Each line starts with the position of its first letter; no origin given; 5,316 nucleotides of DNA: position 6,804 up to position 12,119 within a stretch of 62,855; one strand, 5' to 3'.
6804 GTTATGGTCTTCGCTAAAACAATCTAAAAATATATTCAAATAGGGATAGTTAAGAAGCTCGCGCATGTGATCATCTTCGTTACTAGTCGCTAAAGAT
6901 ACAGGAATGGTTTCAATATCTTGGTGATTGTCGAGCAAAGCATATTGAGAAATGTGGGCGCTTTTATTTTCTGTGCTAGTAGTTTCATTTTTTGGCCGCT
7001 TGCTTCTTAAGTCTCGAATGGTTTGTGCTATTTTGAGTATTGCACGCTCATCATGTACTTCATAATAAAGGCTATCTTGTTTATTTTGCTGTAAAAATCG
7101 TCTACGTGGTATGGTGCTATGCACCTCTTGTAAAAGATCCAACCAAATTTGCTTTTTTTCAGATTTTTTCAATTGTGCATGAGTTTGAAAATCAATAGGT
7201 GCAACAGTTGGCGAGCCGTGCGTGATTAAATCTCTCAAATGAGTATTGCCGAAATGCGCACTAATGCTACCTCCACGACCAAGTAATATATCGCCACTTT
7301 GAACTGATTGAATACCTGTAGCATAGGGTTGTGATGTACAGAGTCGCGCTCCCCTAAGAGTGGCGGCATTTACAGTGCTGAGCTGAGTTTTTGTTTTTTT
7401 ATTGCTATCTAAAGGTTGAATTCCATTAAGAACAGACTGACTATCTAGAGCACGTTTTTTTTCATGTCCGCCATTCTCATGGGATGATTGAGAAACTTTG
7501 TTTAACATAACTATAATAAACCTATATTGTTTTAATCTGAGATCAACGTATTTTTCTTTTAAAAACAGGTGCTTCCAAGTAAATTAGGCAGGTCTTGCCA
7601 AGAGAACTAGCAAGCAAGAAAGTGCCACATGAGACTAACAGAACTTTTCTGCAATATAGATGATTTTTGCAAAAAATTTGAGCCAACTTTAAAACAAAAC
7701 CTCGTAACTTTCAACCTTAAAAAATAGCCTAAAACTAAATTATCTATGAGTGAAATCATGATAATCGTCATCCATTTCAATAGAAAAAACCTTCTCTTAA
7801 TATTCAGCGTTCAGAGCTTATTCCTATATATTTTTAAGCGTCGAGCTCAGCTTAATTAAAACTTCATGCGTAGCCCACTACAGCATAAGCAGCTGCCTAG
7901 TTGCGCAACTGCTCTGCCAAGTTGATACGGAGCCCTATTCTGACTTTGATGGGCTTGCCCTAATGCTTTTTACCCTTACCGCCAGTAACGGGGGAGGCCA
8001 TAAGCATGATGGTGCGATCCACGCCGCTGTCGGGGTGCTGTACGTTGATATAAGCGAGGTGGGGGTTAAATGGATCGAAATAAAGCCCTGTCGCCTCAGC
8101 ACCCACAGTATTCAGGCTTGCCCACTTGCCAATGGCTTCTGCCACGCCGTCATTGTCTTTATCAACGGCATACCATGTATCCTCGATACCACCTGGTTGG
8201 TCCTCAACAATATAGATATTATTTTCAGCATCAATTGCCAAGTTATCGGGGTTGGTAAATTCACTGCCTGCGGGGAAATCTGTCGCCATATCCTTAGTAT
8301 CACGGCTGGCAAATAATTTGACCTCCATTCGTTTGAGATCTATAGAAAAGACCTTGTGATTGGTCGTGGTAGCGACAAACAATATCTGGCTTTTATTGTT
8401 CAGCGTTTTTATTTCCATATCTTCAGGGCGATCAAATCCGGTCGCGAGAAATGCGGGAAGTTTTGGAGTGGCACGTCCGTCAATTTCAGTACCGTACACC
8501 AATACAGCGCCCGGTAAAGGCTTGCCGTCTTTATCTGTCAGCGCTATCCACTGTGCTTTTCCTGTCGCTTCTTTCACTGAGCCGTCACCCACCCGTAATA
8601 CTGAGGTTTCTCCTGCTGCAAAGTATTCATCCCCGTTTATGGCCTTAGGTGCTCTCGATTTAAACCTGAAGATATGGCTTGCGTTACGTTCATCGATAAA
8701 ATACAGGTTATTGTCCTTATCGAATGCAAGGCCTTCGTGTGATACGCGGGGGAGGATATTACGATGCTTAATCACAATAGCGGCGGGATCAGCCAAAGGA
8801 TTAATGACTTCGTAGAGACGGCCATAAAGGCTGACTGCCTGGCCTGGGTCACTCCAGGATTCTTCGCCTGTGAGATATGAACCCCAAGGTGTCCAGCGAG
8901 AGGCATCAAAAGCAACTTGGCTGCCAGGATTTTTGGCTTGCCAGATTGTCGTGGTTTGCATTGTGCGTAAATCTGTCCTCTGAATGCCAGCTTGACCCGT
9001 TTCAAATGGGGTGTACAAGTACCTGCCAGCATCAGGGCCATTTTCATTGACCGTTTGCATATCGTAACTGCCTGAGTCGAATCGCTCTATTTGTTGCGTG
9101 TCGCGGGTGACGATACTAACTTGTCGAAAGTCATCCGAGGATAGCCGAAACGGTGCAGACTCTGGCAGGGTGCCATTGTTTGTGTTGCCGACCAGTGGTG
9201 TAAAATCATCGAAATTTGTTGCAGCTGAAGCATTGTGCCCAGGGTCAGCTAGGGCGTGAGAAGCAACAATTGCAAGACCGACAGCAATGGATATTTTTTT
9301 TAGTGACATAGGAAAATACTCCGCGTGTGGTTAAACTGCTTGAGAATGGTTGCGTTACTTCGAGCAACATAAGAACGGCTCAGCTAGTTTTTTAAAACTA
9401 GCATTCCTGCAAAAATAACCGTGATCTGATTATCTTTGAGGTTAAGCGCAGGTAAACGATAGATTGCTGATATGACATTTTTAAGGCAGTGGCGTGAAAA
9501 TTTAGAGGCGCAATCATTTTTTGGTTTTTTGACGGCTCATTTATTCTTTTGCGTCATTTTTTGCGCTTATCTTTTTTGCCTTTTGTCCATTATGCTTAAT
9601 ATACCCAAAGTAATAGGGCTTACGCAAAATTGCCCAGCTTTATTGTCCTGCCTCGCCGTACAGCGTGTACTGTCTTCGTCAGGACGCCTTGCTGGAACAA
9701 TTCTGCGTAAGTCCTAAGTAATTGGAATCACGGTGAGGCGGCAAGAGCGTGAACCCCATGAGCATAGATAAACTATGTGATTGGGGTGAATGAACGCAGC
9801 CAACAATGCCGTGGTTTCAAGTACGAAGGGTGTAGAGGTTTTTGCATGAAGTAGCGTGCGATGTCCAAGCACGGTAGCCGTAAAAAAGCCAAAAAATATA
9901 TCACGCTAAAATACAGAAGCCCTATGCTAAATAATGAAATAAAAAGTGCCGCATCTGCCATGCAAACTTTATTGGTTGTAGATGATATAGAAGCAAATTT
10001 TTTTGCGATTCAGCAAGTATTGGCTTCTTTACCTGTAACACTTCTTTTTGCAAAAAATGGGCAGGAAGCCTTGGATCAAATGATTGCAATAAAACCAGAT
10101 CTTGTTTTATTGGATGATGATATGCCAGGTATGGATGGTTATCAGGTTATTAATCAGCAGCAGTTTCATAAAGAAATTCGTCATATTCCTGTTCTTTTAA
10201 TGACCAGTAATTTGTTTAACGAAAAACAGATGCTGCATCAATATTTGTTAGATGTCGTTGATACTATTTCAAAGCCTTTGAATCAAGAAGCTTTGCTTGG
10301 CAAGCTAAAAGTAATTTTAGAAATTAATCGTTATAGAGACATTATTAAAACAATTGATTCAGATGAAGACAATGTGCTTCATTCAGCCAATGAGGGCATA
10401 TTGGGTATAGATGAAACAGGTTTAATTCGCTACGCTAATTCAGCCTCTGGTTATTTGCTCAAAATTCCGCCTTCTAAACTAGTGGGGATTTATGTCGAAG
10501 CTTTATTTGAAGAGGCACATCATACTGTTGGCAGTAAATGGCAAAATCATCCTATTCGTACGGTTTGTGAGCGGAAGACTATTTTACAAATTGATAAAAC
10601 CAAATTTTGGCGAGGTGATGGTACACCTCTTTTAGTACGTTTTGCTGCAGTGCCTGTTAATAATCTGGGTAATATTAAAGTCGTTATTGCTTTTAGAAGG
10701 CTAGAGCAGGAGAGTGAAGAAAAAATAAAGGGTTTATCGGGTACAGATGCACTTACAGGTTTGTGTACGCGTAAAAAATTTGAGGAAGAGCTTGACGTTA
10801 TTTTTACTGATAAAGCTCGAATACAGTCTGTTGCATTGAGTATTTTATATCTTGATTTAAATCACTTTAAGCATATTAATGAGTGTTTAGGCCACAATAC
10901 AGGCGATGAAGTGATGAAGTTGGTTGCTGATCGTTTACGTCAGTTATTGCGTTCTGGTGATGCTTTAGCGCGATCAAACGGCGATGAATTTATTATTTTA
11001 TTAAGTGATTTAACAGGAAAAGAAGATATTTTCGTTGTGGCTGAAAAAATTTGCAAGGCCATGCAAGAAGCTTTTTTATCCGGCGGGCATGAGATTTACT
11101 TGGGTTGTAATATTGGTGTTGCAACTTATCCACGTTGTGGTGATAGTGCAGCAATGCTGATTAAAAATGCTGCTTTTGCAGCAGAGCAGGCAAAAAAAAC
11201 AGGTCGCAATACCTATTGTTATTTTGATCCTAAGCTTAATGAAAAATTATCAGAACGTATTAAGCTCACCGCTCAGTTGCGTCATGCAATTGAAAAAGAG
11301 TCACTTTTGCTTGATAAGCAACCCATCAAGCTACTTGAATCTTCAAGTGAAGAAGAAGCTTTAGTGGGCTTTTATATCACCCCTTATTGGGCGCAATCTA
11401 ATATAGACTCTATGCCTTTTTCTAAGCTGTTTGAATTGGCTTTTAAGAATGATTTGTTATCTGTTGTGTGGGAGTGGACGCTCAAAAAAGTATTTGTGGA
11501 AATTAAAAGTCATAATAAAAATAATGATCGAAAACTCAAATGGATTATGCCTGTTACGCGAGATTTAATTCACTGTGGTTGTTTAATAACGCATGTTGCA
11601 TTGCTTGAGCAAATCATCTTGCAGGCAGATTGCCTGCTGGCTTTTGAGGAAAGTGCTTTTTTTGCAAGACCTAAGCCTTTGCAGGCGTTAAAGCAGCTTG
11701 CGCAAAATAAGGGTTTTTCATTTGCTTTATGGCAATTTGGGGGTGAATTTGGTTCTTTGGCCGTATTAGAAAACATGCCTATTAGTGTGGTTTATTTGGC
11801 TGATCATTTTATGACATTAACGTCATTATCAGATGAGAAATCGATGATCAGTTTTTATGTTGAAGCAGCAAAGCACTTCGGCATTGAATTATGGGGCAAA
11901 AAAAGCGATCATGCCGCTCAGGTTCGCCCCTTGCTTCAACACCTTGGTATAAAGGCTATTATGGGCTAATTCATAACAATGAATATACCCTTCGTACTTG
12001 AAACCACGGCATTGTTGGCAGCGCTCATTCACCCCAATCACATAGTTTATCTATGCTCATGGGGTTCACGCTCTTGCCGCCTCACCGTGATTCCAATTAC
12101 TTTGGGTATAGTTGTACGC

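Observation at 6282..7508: Bacterial protein with a eukaryotic Myb R2R3-like DNA-binding domain: candidate nucleomodulin effector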

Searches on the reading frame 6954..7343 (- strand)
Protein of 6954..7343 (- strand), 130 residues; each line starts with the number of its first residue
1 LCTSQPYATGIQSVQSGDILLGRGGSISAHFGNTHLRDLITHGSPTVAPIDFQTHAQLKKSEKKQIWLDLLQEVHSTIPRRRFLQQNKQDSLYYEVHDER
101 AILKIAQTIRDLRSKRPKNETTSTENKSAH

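Call 75: predict_structure(alignment_id=A3)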
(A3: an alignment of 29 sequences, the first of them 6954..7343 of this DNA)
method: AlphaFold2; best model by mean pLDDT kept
length: 130 residues; sequences in the alignment: 29
mean_pLDDT: 90.7   pTM: 0.82
mean pLDDT of the five models: 90.7, 90.5, 90.0, 89.6, 89.2
residues with pLDDT >= 90: 108; 70-90: 5; 50-70: 16; < 50: 1
segments of 3 or more residues with pLDDT < 50: none
pLDDT, mean of each block of 10 residues (from residue 1): 78 97 94 98 97 96 97 94 97 97 98 80 56
secondary structure, 60 per line:
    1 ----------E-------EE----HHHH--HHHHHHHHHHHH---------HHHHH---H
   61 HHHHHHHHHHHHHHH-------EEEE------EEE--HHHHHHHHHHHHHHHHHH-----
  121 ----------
elements in order: H25-28 H31-42 H52-56 H60-75 E83-86 E93-95 H98-115

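Call 80: fold_search(model_id=the predicted structure, library=pdb)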
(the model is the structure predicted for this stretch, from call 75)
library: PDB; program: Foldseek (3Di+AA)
matches with E <= 10: 83; with E <= 0.001: 0
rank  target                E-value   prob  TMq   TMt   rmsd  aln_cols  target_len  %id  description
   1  9cgy                  8.5e-01  0.08  0.19  0.04  13.9       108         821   13  Structure of the Pel modification enzyme PelA from Pseudomonas thermotolerans (released 2025-05-14)
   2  2lw7_MODEL_1_A        1.6e+00  0.02  0.14  0.12  16.4       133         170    9  NMR solution structure of human HisRS splice variant (released 2013-09-04)
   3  2zdi_B                2.1e+00  0.09  0.22  0.26   9.2        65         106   15  Crystal structure of Prefoldin from Pyrococcus horikoshii OT3 (released 2008-02-05)
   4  6lac_A                2.5e+00  0.05  0.15  0.12   8.4        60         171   10  The structural basis of the beta-carbonic anhydrase CafD (C39A mutant) of the filamentous fungus Aspergillus fumigatus (released 2019-11-27)
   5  6jqe_A                2.7e+00  0.02  0.15  0.14  10.0       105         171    8  The structural basis of the beta-carbonic anhydrases CafD (wild type) of the filamentous fungus Aspergillus fumigatus (released 2019-08-14)
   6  4czx_B                3.0e+00  0.04  0.19  0.23  10.6        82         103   12  Complex of Neurospora crassa PAN2 (WD40) with PAN3 (C-TERM) (released 2014-06-04)
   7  6epg_D                3.0e+00  0.04  0.21  0.09   9.8        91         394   10  Structure of the epsilon_1 / zeta_1 antitoxin / toxin system from Neisseria gonorrhoeae. (released 2018-05-02)
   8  6tug_A                3.0e+00  0.01  0.13  0.06  17.1       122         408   13  Enterococcus italicus Csm6 bound to cyclic hexa-2'-fluoro-hexa-dAMP (released 2020-02-26)
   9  4o1k                  3.4e+00  0.03  0.17  0.12  12.2        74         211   12  Crystal structures of two tetrameric beta-carbonic anhydrases from the filamentous ascomycete Sordaria macrospora. (released 2014-03-05)
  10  4bwp_B                3.7e+00  0.04  0.21  0.09  11.3        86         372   14  Structure of Drosophila Melanogaster PAN3 pseudokinase (released 2013-08-21)
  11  5of4_F                3.9e+00  0.03  0.20  0.15  10.3        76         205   14  The cryo-EM structure of human TFIIH (released 2017-09-13)
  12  4cyi_E                4.2e+00  0.04  0.21  0.09  11.3        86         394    9  Chaetomium thermophilum Pan3 (released 2014-06-11)
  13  1hsj_A                4.2e+00  0.03  0.16  0.06  13.1        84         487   11  SARR MBP FUSION STRUCTURE (released 2001-06-06)
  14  7vdv_T                4.2e+00  0.02  0.19  0.11  26.8       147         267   16  The overall structure of human chromatin remodeling PBAF-nucleosome complex (released 2022-05-18)
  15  6hyy_A                4.2e+00  0.01  0.15  0.10  12.7        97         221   12  Human phosphoserine phosphatase with serine and phosphate (released 2019-06-12)
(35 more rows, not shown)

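Call 96: fold_search(model_id=the predicted structure, library=viral)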
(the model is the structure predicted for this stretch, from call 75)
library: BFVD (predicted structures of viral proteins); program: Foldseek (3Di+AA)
matches with E <= 10: 149; with E <= 0.001: 0
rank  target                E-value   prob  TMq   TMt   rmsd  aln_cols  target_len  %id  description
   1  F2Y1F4                3.9e-01  0.13  0.19  0.07  11.6        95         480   14  (no name in the UniProt tables at hand)
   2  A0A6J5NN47            5.8e-01  0.09  0.20  0.13  11.3       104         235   15  Uncharacterized protein [uncultured Caudovirales phage]
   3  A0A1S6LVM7            1.2e+00  0.11  0.21  0.08   6.1        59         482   17  Replication protein [Cruciviridae sp.]
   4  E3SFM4                1.4e+00  0.06  0.18  0.20  13.1        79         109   15  Uncharacterized protein [Shigella phage SP18]
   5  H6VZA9                1.5e+00  0.04  0.17  0.12  13.7        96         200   14  (no name in the UniProt tables at hand)
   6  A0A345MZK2            1.9e+00  0.09  0.23  0.13  10.3        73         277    5  (no name in the UniProt tables at hand)
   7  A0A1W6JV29            1.9e+00  0.08  0.24  0.21   8.1        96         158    7  Uncharacterized protein [Vibrio phage pVco-5]
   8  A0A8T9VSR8            1.9e+00  0.08  0.21  0.18  13.5        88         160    8  (no name in the UniProt tables at hand)
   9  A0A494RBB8            2.2e+00  0.06  0.22  0.19  16.7       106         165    8  (no name in the UniProt tables at hand)
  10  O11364                2.2e+00  0.04  0.20  0.11  12.1        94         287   15  B1-41-2 protein [Molluscum contagiosum virus subtype 1]
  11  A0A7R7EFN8            2.5e+00  0.03  0.16  0.10  12.9        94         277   14  (no name in the UniProt tables at hand)
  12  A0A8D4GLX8            2.7e+00  0.03  0.19  0.06  14.3       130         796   10  (no name in the UniProt tables at hand)
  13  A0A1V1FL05            2.7e+00  0.02  0.15  0.12  18.6       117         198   14  Uncharacterized protein [Azobacteroides phage ProJPt-Bp1]
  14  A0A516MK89            2.8e+00  0.06  0.27  0.14  10.0       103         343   13  (no name in the UniProt tables at hand)
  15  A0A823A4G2            3.0e+00  0.12  0.39  0.45   4.6       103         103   11  (no name in the UniProt tables at hand)
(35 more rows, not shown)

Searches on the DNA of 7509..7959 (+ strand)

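Call 40: search_dna_similar(query=window:7509-7959:+, collection=plasmids, mode=distant, max_evalue=0.001, max_rows=10)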
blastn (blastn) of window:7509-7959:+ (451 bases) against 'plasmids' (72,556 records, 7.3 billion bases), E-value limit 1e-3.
No match.

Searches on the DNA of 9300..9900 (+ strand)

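Call 98: search_dna_similar(query=window:9310-9860:+, collection=plasmids, mode=distant, max_evalue=0.001, max_rows=5)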
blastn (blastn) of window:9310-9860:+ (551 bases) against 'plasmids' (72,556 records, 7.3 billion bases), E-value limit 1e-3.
Records with a match: 40; places in all: 59; records where one place covers at least 80% of the query: 0.
Best place of each record, by identity: 80-90% 23; 60-80% 17.
By first word of the organism name: Salmonella 12; Escherichia 11; Klebsiella 5; Citrobacter 4; Vibrio 4; Kosakonia 2; Yersinia 1; Providencia 1.
By predicted mobility (MOB-suite, as given by PLSDB): non-mobilizable 32; mobilizable 5; conjugative 3.
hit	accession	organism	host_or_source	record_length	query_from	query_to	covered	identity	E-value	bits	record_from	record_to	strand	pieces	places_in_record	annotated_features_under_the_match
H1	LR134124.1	Klebsiella aerogenes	not available: to be reported later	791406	404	526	22%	76.6%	5e-14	87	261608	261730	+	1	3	afr: Possible oxidoreductase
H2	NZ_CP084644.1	Yersinia ruckeri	Pike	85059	404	531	23%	71.3%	7e-6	60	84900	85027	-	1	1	none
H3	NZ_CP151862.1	Citrobacter freundii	-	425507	404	521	21%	73.1%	2e-7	64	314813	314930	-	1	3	none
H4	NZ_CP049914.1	Vibrio sp. HDW18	Anodonta arcaeformis,single bacterial ...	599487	427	528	19%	82.5%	6e-19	102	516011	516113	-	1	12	none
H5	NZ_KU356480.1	Vibrio parahaemolyticus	shrimp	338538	427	522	17%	83.5%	2e-18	100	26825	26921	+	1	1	none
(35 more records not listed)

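Call 101: search_rna_families(source=window, start=9300, end=9900, threshold=evalue, max_evalue=1)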
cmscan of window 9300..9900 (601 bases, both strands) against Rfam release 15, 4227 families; matches with E-value up to 1: 1.
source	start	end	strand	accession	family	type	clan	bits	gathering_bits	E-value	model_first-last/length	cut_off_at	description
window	9712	9830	+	RF02818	V_AS5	Gene; antisense;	-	53.3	96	6.7e-11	1-129/129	no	Vibrio RNA AS5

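Call 102: get_annotated_region(hit=H4, flank=1500)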
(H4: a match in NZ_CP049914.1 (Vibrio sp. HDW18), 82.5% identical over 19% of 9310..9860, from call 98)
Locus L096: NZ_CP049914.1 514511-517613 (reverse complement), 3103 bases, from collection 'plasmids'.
description: Vibrio sp. HDW18 plasmid p_unnamed1, complete sequence
organism: Vibrio sp. HDW18 (NCBI taxid 2714948)
taxonomy: Bacteria; Pseudomonadota; Gammaproteobacteria; Vibrionales; Vibrionaceae; Vibrio; Vibrio sp. HDW18
host: -; source: Anodonta arcaeformis,single bacterial strain; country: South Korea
typing (MOB-suite, as given by PLSDB): non-mobilizable
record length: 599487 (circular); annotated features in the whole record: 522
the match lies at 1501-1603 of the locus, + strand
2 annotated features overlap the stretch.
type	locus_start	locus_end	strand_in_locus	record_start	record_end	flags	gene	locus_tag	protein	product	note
CDS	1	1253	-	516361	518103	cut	-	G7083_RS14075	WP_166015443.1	bifunctional UDP-sugar hydrolase/5'-nucleotidase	-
CDS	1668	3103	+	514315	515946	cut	-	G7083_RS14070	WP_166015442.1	ATP-dependent endonuclease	-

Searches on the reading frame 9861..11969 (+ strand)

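Call 13: search_protein_families(library=pfam, proteins=[window:9861-11969:+], max_evalue=0.00001)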
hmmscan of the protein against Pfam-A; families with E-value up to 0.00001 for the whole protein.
window:9861-11969:+ (702 aa): 4 families
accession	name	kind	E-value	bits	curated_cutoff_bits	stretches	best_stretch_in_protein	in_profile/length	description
PF00990.26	GGDEF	-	3.2e-37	128.2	23.8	1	295-450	3-160/161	Diguanylate cyclase, GGDEF domain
PF00072.30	Response_reg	-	3.1e-16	60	30.2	1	38-149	2-110/111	Response regulator receiver domain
PF00563.25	EAL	-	5.4e-12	46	31.3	1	472-698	3-226/236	EAL domain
PF00989.32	PAS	-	3.1e-06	27.6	22.6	0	171-276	5-107/113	PAS fold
